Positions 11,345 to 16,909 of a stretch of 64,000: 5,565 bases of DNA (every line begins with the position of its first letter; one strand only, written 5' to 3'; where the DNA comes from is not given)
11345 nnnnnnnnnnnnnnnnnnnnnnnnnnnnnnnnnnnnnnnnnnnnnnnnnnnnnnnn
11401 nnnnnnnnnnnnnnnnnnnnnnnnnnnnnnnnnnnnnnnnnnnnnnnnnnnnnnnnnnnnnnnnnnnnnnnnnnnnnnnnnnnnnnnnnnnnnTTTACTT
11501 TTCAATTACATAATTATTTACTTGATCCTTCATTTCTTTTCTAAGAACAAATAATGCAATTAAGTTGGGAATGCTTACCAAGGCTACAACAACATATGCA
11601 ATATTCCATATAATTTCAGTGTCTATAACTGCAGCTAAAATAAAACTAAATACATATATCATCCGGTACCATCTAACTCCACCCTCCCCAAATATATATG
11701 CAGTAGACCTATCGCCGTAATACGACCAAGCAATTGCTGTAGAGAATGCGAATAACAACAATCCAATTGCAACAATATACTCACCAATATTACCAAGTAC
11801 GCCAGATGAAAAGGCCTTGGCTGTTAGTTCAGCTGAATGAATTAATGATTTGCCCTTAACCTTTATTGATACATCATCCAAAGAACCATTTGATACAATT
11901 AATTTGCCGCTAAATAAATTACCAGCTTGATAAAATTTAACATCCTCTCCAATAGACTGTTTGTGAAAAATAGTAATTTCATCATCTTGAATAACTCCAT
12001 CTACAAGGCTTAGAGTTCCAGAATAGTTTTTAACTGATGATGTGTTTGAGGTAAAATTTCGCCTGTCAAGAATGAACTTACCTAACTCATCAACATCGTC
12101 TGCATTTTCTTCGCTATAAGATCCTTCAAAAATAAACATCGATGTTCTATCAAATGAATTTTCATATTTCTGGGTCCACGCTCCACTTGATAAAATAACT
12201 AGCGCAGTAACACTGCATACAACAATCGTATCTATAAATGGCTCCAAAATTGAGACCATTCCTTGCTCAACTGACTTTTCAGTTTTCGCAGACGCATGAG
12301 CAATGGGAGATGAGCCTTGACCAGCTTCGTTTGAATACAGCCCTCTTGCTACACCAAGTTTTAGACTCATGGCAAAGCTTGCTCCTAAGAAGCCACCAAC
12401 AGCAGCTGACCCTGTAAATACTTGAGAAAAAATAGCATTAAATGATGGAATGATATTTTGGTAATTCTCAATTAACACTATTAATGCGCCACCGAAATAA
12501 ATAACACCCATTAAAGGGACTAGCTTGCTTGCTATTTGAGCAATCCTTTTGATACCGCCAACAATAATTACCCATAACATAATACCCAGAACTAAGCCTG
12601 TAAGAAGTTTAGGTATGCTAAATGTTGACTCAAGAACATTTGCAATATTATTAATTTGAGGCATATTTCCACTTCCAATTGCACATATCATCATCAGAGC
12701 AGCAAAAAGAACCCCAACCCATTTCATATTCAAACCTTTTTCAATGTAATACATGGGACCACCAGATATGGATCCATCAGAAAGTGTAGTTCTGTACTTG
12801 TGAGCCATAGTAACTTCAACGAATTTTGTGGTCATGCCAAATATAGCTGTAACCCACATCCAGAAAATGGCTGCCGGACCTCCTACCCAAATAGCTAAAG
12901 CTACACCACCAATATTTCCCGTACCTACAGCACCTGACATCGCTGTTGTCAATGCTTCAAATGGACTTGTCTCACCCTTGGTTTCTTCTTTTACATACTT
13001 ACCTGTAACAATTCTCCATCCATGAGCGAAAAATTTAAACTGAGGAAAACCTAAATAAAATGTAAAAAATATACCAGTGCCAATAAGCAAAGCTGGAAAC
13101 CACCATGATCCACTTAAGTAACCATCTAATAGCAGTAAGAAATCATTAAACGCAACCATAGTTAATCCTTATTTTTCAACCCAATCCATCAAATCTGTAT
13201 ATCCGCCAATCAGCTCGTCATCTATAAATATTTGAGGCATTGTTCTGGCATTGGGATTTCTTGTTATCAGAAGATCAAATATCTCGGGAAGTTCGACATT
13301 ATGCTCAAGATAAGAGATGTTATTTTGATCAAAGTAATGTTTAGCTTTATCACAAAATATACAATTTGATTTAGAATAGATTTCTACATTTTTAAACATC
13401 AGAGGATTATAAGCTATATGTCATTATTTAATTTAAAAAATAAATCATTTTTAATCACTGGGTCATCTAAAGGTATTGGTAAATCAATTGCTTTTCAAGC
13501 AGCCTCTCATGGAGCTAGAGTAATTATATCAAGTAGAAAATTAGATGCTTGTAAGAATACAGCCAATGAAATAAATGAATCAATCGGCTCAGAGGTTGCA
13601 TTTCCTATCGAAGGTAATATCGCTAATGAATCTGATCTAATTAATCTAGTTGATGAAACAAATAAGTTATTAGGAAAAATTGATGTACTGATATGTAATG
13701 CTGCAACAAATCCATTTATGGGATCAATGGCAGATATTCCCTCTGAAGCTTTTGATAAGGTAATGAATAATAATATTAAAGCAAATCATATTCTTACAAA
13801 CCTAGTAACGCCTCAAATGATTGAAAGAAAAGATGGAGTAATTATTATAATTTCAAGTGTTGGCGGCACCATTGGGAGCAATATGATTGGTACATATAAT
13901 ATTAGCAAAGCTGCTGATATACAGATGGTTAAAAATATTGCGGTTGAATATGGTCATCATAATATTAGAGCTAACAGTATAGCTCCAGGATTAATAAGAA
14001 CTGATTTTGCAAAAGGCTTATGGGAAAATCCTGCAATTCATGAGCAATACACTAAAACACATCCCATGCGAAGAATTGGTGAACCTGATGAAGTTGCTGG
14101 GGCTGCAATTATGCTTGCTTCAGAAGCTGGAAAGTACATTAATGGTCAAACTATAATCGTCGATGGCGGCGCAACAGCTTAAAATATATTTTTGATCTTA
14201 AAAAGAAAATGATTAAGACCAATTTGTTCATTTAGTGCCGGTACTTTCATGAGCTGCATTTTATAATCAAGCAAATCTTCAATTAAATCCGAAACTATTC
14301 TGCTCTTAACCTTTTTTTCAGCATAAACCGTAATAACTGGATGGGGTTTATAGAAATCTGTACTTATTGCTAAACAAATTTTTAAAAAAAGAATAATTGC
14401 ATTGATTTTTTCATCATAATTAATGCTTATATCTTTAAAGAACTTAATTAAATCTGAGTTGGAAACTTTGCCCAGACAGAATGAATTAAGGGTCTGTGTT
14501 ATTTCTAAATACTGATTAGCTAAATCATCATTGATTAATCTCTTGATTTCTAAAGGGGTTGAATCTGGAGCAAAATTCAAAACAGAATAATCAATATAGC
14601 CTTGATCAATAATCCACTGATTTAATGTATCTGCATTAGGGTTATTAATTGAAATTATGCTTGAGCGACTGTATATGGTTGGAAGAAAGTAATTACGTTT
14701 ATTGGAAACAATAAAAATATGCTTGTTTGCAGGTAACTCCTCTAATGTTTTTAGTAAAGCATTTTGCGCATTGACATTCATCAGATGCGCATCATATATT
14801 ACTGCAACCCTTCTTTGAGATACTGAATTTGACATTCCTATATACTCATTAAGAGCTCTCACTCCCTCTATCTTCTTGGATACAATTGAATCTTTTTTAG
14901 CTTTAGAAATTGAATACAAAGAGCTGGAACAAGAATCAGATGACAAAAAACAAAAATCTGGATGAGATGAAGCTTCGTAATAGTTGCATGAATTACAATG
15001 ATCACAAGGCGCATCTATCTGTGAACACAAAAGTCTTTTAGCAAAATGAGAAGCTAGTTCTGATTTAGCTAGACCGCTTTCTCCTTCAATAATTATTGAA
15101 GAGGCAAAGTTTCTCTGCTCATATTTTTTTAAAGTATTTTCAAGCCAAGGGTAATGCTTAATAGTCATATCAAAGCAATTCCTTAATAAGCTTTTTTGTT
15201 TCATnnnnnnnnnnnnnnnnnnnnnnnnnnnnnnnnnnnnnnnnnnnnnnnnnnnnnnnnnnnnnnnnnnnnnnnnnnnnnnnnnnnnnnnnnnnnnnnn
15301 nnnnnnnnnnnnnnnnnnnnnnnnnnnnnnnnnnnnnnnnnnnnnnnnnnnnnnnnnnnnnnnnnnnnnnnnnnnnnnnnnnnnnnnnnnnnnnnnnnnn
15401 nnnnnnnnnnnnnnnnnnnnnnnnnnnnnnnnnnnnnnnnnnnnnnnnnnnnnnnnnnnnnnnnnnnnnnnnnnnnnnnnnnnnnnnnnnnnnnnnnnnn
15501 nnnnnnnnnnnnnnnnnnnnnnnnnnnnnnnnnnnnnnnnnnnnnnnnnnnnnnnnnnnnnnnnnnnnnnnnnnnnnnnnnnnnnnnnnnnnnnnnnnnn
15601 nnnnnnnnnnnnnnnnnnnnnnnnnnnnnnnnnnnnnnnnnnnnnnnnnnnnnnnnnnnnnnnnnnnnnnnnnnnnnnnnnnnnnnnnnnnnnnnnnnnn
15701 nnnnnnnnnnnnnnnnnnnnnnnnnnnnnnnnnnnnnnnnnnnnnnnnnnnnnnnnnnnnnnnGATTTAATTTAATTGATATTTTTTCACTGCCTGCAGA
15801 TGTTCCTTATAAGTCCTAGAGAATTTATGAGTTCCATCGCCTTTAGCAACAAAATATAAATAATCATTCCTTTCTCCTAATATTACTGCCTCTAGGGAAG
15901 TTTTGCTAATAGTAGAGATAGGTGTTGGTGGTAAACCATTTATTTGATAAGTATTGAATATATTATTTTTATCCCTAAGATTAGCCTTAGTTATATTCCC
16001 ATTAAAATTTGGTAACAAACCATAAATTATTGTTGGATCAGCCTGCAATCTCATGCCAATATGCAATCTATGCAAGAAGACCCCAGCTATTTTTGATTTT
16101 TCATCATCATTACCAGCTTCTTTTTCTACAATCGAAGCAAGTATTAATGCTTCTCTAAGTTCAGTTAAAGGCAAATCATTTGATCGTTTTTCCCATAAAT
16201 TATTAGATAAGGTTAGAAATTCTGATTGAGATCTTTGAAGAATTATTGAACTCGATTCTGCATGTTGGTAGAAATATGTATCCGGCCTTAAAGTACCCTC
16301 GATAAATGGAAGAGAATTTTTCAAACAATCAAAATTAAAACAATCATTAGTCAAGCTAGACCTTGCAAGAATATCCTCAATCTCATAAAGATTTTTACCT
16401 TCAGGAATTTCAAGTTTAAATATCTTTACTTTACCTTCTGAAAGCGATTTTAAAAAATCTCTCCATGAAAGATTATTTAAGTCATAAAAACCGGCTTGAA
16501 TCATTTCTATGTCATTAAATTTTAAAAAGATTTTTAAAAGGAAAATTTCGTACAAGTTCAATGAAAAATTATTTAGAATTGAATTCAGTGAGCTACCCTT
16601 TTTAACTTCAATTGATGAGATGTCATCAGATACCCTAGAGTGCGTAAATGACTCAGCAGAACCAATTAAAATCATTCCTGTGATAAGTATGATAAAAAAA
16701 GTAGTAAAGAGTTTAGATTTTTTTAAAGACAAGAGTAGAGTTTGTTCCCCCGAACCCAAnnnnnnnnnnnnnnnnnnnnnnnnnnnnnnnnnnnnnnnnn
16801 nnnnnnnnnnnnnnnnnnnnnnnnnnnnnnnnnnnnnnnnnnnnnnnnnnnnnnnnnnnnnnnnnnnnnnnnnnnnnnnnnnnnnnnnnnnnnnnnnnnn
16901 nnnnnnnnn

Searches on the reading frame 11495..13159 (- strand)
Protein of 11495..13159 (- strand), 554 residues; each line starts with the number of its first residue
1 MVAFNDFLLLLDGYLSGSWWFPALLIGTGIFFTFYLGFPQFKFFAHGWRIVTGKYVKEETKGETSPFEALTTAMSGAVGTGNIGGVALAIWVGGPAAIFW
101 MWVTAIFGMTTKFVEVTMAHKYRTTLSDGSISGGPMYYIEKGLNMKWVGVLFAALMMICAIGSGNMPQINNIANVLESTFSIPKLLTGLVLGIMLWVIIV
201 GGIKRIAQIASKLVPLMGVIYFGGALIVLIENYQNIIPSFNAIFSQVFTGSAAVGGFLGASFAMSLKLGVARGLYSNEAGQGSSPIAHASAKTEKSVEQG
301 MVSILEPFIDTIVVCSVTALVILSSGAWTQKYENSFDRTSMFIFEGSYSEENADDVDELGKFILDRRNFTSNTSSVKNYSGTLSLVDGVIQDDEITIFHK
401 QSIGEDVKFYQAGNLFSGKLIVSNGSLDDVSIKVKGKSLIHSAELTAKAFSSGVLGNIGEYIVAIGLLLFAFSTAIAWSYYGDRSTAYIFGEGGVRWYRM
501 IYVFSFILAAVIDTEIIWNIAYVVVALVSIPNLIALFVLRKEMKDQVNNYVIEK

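Call 70: search_protein_families(library=pfam, proteins=[window:11495-13159:-], max_evalue=0.00001)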
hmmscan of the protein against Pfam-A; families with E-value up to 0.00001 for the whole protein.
window:11495-13159:- (554 aa): 1 family
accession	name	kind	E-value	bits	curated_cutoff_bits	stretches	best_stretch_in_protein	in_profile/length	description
PF01235.23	Na_Ala_symp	-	3.5e-125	418.8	24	1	57-551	6-380/392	Sodium:alanine symporter family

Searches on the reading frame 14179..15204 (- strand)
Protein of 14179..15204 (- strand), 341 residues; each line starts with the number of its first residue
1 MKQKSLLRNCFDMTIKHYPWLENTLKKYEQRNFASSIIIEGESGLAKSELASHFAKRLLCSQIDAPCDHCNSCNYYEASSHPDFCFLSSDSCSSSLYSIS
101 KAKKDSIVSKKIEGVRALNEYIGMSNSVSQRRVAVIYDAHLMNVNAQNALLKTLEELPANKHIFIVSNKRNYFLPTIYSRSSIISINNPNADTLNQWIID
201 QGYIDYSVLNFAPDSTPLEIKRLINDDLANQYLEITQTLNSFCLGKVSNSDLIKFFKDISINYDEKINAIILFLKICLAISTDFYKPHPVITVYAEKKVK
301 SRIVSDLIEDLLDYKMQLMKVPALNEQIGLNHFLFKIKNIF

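Call 70: search_protein_families(library=pfam, proteins=[window:14179-15204:-], max_evalue=0.00001)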
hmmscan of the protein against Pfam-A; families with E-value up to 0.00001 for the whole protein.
window:14179-15204:- (341 aa): 1 family
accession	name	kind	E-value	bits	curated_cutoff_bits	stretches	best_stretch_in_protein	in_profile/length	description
PF13177.12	DNA_pol3_delta2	-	2e-34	119.4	27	1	26-188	11-159/161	DNA polymerase III, delta subunit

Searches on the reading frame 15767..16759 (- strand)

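Call 70: search_protein_families(library=pfam, proteins=[window:15767-16759:-], max_evalue=0.00001)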
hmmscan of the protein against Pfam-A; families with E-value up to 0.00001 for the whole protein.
window:15767-16759:- (330 aa): 1 family
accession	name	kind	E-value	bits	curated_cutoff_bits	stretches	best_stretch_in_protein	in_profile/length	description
PF02618.21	YceG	-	5.6e-68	229.8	32.4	1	50-326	1-275/275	YceG-like family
